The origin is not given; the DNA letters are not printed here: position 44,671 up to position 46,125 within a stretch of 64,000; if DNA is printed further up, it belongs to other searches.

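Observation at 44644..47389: tRNA-Gly-adjacent low-GC islet with an Mrr-cat nuclease-domain protein and a T5orf172/GIY-YIG-like protein: candidate uncharacterised two-gene defence module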

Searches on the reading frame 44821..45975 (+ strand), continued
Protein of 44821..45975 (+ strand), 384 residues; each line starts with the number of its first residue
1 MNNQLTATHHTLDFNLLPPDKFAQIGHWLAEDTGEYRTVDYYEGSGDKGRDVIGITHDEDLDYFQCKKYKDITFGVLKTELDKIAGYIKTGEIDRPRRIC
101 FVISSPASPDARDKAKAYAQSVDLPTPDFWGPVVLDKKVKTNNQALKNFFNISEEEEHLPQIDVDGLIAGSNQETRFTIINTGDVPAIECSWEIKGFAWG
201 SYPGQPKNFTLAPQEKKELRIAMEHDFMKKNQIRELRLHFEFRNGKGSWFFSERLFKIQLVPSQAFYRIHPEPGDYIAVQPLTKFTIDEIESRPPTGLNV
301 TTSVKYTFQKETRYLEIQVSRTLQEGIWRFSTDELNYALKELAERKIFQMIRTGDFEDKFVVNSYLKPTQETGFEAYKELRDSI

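Call 41: predict_structure(alignment_id=A1)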
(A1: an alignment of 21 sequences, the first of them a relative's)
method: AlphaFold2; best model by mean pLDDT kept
length: 384 residues; sequences in the alignment: 21
mean_pLDDT: 78.1   pTM: 0.54
mean pLDDT of the five models: 78.1, 76.8, 76.4, 74.2, 72.8
residues with pLDDT >= 90: 84; 70-90: 221; 50-70: 40; < 50: 39
segments of 3 or more residues with pLDDT < 50: 1-11, 45-48, 133-156
pLDDT, mean of each block of 10 residues (from residue 1): 29 62 73 73 53 83 81 89 89 86 81 93 88 41 44 52 73 79 90 85 85 92 73 85 85 89 84 85 87 85 91 91 81 87 89 83 65 83 82
secondary structure, 60 per line:
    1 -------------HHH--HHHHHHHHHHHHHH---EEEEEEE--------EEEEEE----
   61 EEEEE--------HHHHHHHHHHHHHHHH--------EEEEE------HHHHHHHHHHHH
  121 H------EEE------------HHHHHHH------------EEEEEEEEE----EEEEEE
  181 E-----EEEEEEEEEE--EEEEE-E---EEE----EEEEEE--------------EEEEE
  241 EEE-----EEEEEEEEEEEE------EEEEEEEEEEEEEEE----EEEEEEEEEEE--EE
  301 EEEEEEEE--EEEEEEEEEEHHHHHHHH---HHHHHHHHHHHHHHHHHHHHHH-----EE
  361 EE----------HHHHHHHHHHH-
elements in order: H19-32 E36-42 E51-56 E61-65 H74-89 E98-102 H109-121 E128-130 H143-149 E162-170 E175-181 E187-196 E199-203 E209-211 E216-221 E236-243 E249-260 E267-281 E286-296 E299-308 E311-320 H321-328 H332-353 E359-362 H373-383

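Call 43: search_protein_representatives(alignment_id=A1)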
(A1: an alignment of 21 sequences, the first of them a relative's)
Query: 21 sequences, 385 profile positions. Proteins with E-value up to 0.001 (for the whole library): 920; up to 1e-10: 396; up to 1e-30: 30. The best 150 are listed.
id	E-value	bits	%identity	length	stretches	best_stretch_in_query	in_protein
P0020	1.6e-196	669.2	-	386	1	3-385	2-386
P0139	1.4e-141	488.4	-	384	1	6-384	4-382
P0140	2.2e-140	484.4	-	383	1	1-384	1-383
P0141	1.0e-136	472.3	-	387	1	1-382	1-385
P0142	6.2e-136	469.7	-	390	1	4-384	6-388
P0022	3.5e-117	408.0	-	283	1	4-284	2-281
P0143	5.9e-70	252.5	-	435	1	4-384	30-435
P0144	2.4e-69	250.6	-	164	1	224-384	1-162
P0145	4.9e-48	180.4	-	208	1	225-384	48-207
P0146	2.5e-38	148.4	-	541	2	5-157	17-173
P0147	3.9e-38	147.8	-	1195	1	6-152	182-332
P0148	9.3e-38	146.6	-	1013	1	4-155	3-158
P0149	1.2e-36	142.9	-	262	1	174-384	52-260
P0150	5.6e-36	140.7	-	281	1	7-151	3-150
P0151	1.7e-35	139.1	-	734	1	3-153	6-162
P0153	9.0e-35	136.7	-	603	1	6-155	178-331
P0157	1.5e-33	132.8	-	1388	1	3-161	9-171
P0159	2.5e-33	132.0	-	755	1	4-181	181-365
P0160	4.3e-33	131.2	-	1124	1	7-151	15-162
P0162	1.3e-32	129.6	-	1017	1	6-165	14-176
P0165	1.6e-31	126.0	-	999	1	5-168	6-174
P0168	2.0e-30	122.5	-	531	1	173-384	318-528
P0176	2.8e-28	115.4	-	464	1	158-384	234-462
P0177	2.9e-28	115.3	-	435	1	148-384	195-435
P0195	9.2e-26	107.1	-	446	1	173-384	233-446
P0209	3.5e-24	101.9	-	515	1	173-384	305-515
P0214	8.3e-24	100.6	-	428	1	150-384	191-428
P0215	1.1e-23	100.3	-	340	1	153-384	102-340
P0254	6.1e-21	91.2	-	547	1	178-384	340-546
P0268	1.1e-19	87.1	-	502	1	175-384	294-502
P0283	5.4e-19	84.8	-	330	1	174-384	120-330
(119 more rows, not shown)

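Call 45: search_protein_families(library=pfam, proteins=[P0168, P0176, P0177, P0195, P0209, P0214, P0215, P0254, P0268, P0283], max_evalue=0.01)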
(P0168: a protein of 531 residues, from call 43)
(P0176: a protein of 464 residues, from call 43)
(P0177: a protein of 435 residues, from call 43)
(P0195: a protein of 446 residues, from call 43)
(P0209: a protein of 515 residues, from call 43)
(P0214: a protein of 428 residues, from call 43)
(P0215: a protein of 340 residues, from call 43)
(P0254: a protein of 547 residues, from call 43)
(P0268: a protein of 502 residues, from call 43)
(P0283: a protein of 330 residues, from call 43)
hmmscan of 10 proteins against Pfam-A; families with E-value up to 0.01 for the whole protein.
P0168 (531 aa): 1 family
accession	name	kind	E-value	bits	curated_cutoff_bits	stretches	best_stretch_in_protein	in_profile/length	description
PF12281.14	NTP_transf_8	-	3.6e-05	24.3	26.3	1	24-140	5-125/218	Nucleotidyltransferase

P0176 (464 aa): 1 family
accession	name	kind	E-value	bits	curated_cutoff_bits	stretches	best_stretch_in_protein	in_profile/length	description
PF08843.17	AbiEii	-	1.6e-16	61.4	22.5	1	17-180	5-191/238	Nucleotidyl transferase AbiEii toxin, Type IV TA system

P0177 (435 aa): 0 families

P0195 (446 aa): 0 families

P0209 (515 aa): 2 families
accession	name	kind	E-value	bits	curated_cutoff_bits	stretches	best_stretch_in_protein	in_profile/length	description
PF13676.11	TIR_2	-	7e-14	52.8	28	1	132-245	1-111/122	TIR domain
PF01582.25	TIR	-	0.0017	18.6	21.3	1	136-223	8-94/179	TIR domain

P0214 (428 aa): 0 families

P0215 (340 aa): 0 families

P0254 (547 aa): 0 families

P0268 (502 aa): 1 family
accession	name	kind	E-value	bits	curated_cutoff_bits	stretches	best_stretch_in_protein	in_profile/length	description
PF13676.11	TIR_2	-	9.8e-11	42.6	28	1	119-238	1-118/122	TIR domain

P0283 (330 aa): 0 families

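Call 46: search_protein_families(library=pfam, proteins=[P0146, P0147, P0148, P0151, P0153, P0157, P0159, P0160, P0162, P0165], max_evalue=0.001)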
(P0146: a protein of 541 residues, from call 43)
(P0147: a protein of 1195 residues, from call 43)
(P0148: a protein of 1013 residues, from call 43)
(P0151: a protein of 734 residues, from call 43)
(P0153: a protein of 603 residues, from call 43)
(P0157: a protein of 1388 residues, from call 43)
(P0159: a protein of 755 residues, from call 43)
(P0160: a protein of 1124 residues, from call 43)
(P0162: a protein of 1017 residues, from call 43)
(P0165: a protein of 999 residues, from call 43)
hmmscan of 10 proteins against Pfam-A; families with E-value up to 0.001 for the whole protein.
P0146 (541 aa): 1 family
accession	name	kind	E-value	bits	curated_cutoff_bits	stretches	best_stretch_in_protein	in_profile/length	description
PF04471.18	Mrr_cat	-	1.3e-06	29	21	1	27-126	2-92/115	Restriction endonuclease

P0147 (1195 aa): 15 families
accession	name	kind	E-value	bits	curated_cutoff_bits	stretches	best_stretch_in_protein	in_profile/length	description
PF01381.28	HTH_3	-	8.4e-14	51.8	23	1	115-164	1-50/55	Helix-turn-helix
PF12844.13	HTH_19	-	9.6e-11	41.9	30.2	1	112-167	1-56/64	Helix-turn-helix domain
PF13428.12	TPR_14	-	2.8e-09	37.2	23.5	0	536-573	6-43/44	Tetratricopeptide repeat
PF14559.12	TPR_19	-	3.3e-08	34.2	25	0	432-473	2-43/68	Tetratricopeptide repeat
PF13560.12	HTH_31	-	1.9e-07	31.7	27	1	111-163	2-55/64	Helix-turn-helix domain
PF20698.3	PIN-TPR-GreABC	-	3.2e-07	31.1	27.8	1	900-1005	1-134/138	PIN domain associated with the TPR-GreAB-C-PIN system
PF13443.12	HTH_26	-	4.3e-07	30.5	22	1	114-164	1-52/63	Cro/C1-type HTH DNA-binding domain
PF13424.12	TPR_12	-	4.7e-07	30.3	30.1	0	533-562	47-76/77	Tetratricopeptide repeat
PF04471.18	Mrr_cat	-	5.4e-06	27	21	1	193-314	4-110/115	Restriction endonuclease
PF23914.1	TPR_CcmH_CycH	-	9.4e-06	26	42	0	536-583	55-102/158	Cytochrome c-type biogenesis protein H TPR domain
PF13413.12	HTH_25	-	1.3e-05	25.3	24.6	1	116-146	3-33/62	Helix-turn-helix domain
PF13432.12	TPR_16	-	6e-05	23.8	32.7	0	513-565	16-65/65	Tetratricopeptide repeat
PF07719.23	TPR_2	-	0.00026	21.3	27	0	534-563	4-33/34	Tetratricopeptide repeat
PF13181.12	TPR_8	-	0.00062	20.2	25.7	0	533-563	3-33/34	Tetratricopeptide repeat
PF13176.12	TPR_7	-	0.00097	19.5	27.9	0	535-565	3-33/36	Tetratricopeptide repeat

P0148 (1013 aa): 5 families
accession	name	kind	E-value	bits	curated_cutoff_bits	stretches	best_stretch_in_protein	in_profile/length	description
PF07719.23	TPR_2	-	1.2e-06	28.6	27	0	360-385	8-33/34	Tetratricopeptide repeat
PF00515.34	TPR_1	-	1.5e-05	25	27.8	0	359-385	7-33/34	Tetratricopeptide repeat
PF20698.3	PIN-TPR-GreABC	-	0.00015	22.4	27.8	0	721-825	1-132/138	PIN domain associated with the TPR-GreAB-C-PIN system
PF13181.12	TPR_8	-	0.00023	21.5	25.7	0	359-385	7-33/34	Tetratricopeptide repeat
PF14559.12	TPR_19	-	0.00038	21.2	25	0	365-395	3-33/68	Tetratricopeptide repeat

P0151 (734 aa): 5 families
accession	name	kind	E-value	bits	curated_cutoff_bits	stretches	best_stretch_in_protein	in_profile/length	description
PF13676.11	TIR_2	-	3.2e-23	82.9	28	1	258-380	1-121/122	TIR domain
PF04471.18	Mrr_cat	-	6.9e-07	29.8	21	1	19-125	3-100/115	Restriction endonuclease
PF07660.19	STN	-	3e-06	27.4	28.4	1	609-657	1-52/52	Secretin and TonB N terminus short domain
PF01582.25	TIR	-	6.5e-06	26.5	21.3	1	268-356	14-98/179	TIR domain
PF21305.2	type_II_gspD_N0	-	1.7e-05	25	27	1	590-634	2-47/71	GspD-like, N0 domain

P0153 (603 aa): 23 families
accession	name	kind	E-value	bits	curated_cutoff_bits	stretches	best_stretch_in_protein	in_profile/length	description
PF01381.28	HTH_3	-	8.4e-18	64.6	23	1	116-168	1-53/55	Helix-turn-helix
PF00515.34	TPR_1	-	7.7e-14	51.3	27.8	2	523-553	3-33/34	Tetratricopeptide repeat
PF07719.23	TPR_2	-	1.5e-12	47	27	1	523-553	3-33/34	Tetratricopeptide repeat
PF14559.12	TPR_19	-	2.7e-12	47.3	25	1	426-475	5-51/68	Tetratricopeptide repeat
PF13424.12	TPR_12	-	1e-11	45.3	30.1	2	499-550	18-74/77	Tetratricopeptide repeat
PF12844.13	HTH_19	-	1.4e-10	41.4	30.2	1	113-166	1-54/64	Helix-turn-helix domain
PF13181.12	TPR_8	-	9.8e-10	38.3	25.7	0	523-552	3-32/34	Tetratricopeptide repeat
PF13560.12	HTH_31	-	1.9e-09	38.1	27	1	114-168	4-59/64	Helix-turn-helix domain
PF13428.12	TPR_14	-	1.6e-08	34.8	23.5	0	523-558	3-38/44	Tetratricopeptide repeat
PF04471.18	Mrr_cat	-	2.9e-07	31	21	1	187-292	2-99/115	Restriction endonuclease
PF25062.1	ARM_TT21_N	-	4.1e-07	30.4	40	1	495-568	69-148/222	Tetratricopeptide repeat protein 21 N-terminal ARM repeat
PF13432.12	TPR_16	-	2e-06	28.6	32.7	0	500-555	13-65/65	Tetratricopeptide repeat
PF13414.12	TPR_11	-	1.3e-05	25.2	26.8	0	424-457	6-39/42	TPR repeat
PF13443.12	HTH_26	-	3.2e-05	24.5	22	1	116-165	2-52/63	Cro/C1-type HTH DNA-binding domain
PF13744.12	HTH_37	-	7.4e-05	22.9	27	1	114-164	21-72/80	Helix-turn-helix domain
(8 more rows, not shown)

P0157 (1388 aa): 4 families
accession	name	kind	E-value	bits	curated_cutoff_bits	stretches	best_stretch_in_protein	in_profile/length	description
PF13181.12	TPR_8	-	1.1e-07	31.8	25.7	0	1011-1037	3-29/34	Tetratricopeptide repeat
PF07719.23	TPR_2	-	2.2e-05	24.7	27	0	835-863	1-29/34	Tetratricopeptide repeat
PF13401.12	AAA_22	-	2.6e-05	25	27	1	217-339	4-121/130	AAA domain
PF04471.18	Mrr_cat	-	5.2e-05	23.8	21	1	21-145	2-111/115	Restriction endonuclease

P0159 (755 aa): 8 families
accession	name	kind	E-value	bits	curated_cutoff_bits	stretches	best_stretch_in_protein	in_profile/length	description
PF01381.28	HTH_3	-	4.7e-16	59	23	1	116-167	1-52/55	Helix-turn-helix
PF12844.13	HTH_19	-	7.5e-11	42.2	30.2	1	113-168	1-56/64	Helix-turn-helix domain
PF13560.12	HTH_31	-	5.1e-10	40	27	1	111-166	1-57/64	Helix-turn-helix domain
PF13443.12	HTH_26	-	8.5e-08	32.8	22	1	115-167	1-54/63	Cro/C1-type HTH DNA-binding domain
PF13744.12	HTH_37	-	6.6e-07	29.5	27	1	112-167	19-75/80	Helix-turn-helix domain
PF20698.3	PIN-TPR-GreABC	-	1.5e-06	28.9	27.8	1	449-555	1-134/138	PIN domain associated with the TPR-GreAB-C-PIN system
PF04471.18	Mrr_cat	-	2.3e-06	28.2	21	1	196-296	6-97/115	Restriction endonuclease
PF13413.12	HTH_25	-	4.1e-05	23.8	24.6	1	117-148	3-34/62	Helix-turn-helix domain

P0160 (1124 aa): 27 families (the best 25 are shown)
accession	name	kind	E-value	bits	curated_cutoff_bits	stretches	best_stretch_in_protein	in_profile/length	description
PF13424.12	TPR_12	-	3.9e-92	303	30.1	7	627-697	5-77/77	Tetratricopeptide repeat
PF13176.12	TPR_7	-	6e-74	238.3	27.9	8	628-661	2-35/36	Tetratricopeptide repeat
PF00515.34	TPR_1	-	4.2e-73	238.8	27.8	10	628-655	4-31/34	Tetratricopeptide repeat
PF13374.12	TPR_10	-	1.9e-64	212.4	27.5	9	628-657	5-34/42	Tetratricopeptide repeat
PF07719.23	TPR_2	-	5.9e-58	188.7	27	5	630-656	6-32/34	Tetratricopeptide repeat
PF13181.12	TPR_8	-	1.9e-49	162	25.7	1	587-616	3-32/34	Tetratricopeptide repeat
PF13414.12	TPR_11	-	1.2e-40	137.4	26.8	3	632-654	1-23/42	TPR repeat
PF17874.7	TPR_MalT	-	4.2e-37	128.6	45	5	755-898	11-155/336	MalT-like TPR region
PF13428.12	TPR_14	-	1.2e-21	75.4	23.5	0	831-854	7-30/44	Tetratricopeptide repeat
PF10579.15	Rapsyn_N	-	1.6e-18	67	23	0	854-900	32-78/80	Rapsyn N-terminal myristoylation and linker region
PF14938.12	SNAP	-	5.1e-17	62.7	25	1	568-652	58-142/282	Soluble NSF attachment protein, SNAP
PF13174.12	TPR_6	-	1.6e-16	60.2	26.3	0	631-652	6-27/33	Tetratricopeptide repeat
PF12862.13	ANAPC5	-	5.9e-14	52.3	23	0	1030-1062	43-75/91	Anaphase-promoting complex subunit 5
PF04471.18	Mrr_cat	-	3.8e-13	50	21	1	23-128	2-99/115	Restriction endonuclease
PF14559.12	TPR_19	-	8.8e-10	39.2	25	0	677-736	3-56/68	Tetratricopeptide repeat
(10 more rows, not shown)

P0162 (1017 aa): 6 families
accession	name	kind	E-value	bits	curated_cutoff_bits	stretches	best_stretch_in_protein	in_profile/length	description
PF04471.18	Mrr_cat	-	1.6e-07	31.9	21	1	24-129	3-99/115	Restriction endonuclease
PF14559.12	TPR_19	-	1.1e-05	26.1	25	0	252-307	5-57/68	Tetratricopeptide repeat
PF07719.23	TPR_2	-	6.4e-05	23.2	27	0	251-270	14-33/34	Tetratricopeptide repeat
PF00515.34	TPR_1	-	9.8e-05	22.4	27.8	0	252-271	15-34/34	Tetratricopeptide repeat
PF13181.12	TPR_8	-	0.00016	22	25.7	0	252-270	15-33/34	Tetratricopeptide repeat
PF13424.12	TPR_12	-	0.00039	21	30.1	0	223-265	34-72/77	Tetratricopeptide repeat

P0165 (999 aa): 9 families
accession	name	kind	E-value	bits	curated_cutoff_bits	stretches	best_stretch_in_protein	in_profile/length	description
PF04471.18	Mrr_cat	-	9e-10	39.1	21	1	17-122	3-99/115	Restriction endonuclease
PF14559.12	TPR_19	-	1.9e-07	31.7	25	0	338-392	4-55/68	Tetratricopeptide repeat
PF00515.34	TPR_1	-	6.7e-07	29.3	27.8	0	272-292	13-33/34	Tetratricopeptide repeat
PF20308.4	TPR-S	-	3.4e-06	28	27.6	0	253-302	50-101/102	Tetratricopeptide Repeats-Sensor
PF20698.3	PIN-TPR-GreABC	-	3.7e-05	24.4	27.8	1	713-821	1-134/138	PIN domain associated with the TPR-GreAB-C-PIN system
PF07719.23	TPR_2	-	0.00037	20.8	27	0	273-292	14-33/34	Tetratricopeptide repeat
PF16842.11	RRM_occluded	-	0.00046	20.4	30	0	563-609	33-78/79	Occluded RNA-recognition motif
PF13414.12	TPR_11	-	0.00077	19.5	26.8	0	275-300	9-34/42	TPR repeat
PF13431.12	TPR_17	-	0.00093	19.7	24.4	0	283-312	2-31/34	Tetratricopeptide repeat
